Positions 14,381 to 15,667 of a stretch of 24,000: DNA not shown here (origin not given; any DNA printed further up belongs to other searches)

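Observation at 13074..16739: Translationally coupled TelA-like / single-pass membrane / RGG-tailed coiled-coil operon: candidate uncharacterised envelope-associated system near the prophage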

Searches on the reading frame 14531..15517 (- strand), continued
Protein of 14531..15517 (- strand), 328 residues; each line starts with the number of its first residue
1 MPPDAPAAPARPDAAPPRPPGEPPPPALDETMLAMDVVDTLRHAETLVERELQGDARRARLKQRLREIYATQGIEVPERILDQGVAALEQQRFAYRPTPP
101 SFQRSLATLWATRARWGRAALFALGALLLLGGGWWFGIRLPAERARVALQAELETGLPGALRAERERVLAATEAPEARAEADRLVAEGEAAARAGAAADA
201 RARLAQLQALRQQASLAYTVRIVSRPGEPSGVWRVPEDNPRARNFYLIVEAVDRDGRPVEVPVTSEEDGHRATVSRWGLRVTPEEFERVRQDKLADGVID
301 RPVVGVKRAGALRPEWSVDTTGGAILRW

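Call 111: search_protein_families(library=pfam, alignment_id=A9, max_evalue=0.00001)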
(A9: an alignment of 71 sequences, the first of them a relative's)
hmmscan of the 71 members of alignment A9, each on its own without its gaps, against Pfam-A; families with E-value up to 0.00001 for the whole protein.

A. member 1, L001:3035-4705:+ (557 aa): 2 families
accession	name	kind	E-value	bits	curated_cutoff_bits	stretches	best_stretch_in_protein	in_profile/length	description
PF02690.20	Na_Pi_cotrans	-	1.8e-43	148.3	29.1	2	23-156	1-135/137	Na+/Pi-cotransporter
PF01895.24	PhoU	-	1.1e-13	51.8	23.5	1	351-431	2-83/89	PhoU domain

B. families by the number of members that match (of 71 scanned): 73 families (the first 25 are shown)
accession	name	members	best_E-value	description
PF02615.19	Ldh_2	4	3e-108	Malate/L-lactate dehydrogenase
PF06808.19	DctM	4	6.1e-99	Tripartite ATP-independent periplasmic transporter, DctM component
PF02826.25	2-Hacid_dh_C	4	2.7e-49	D-isomer specific 2-hydroxyacid dehydrogenase, NAD binding domain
PF00497.25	SBP_bac_3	4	4.2e-15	Bacterial extracellular solute-binding proteins, family 3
PF16868.10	NMT1_3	3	8.2e-72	NMT1-like family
PF00106.31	adh_short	3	9e-49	short chain dehydrogenase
PF03446.21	NAD_binding_2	3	9.4e-49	NAD binding domain of 6-phosphogluconate dehydrogenase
PF13561.12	adh_short_C2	3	3.4e-46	Enoyl-(Acyl carrier protein) reductase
PF06472.20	ABC_membrane_2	3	1e-38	ABC transporter transmembrane region 2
PF08448.16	PAS_4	3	2.5e-26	PAS fold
PF01037.27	AsnC_trans_reg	3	4.8e-22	Lrp/AsnC ligand binding domain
PF13412.12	HTH_24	3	5.8e-21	Winged helix-turn-helix DNA-binding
PF13404.12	HTH_AsnC-type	3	8.1e-21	AsnC-type helix-turn-helix domain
PF05992.17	SbmA_BacA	3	5.3e-20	SbmA/BacA-like family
PF08447.18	PAS_3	3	3.6e-19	PAS fold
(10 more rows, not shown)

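Call 112: search_protein_families(library=padloc, alignment_id=A9, max_evalue=0.00001)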
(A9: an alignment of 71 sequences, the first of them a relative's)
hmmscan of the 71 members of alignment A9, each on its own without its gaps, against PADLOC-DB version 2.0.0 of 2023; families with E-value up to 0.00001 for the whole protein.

A. member 1, L001:3035-4705:+ (557 aa): 0 families

B. families by the number of members that match (of 71 scanned): 7 families
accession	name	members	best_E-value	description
PDLC01720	Csa3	1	1.2e-14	Csa3_1_CAS-I-II-III-IV-V-VI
PDLC02903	pVip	1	1.4e-13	Viperins not associated with kinases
PDLC02904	pVip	1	4.8e-12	Viperins associated with kinases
PDLC01438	Csa3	1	5.4e-11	"CAS-I,CAS-II,CAS-III,CAS-IV,CAS-V,CAS-VI; associated_signaling"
PDLC02905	pVip-kinase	1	1.6e-08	Viperin-kinase fusion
PDLC01858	CARF3--CARF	1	5.5e-06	-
PDLC03865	LmuB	1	8.4e-06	-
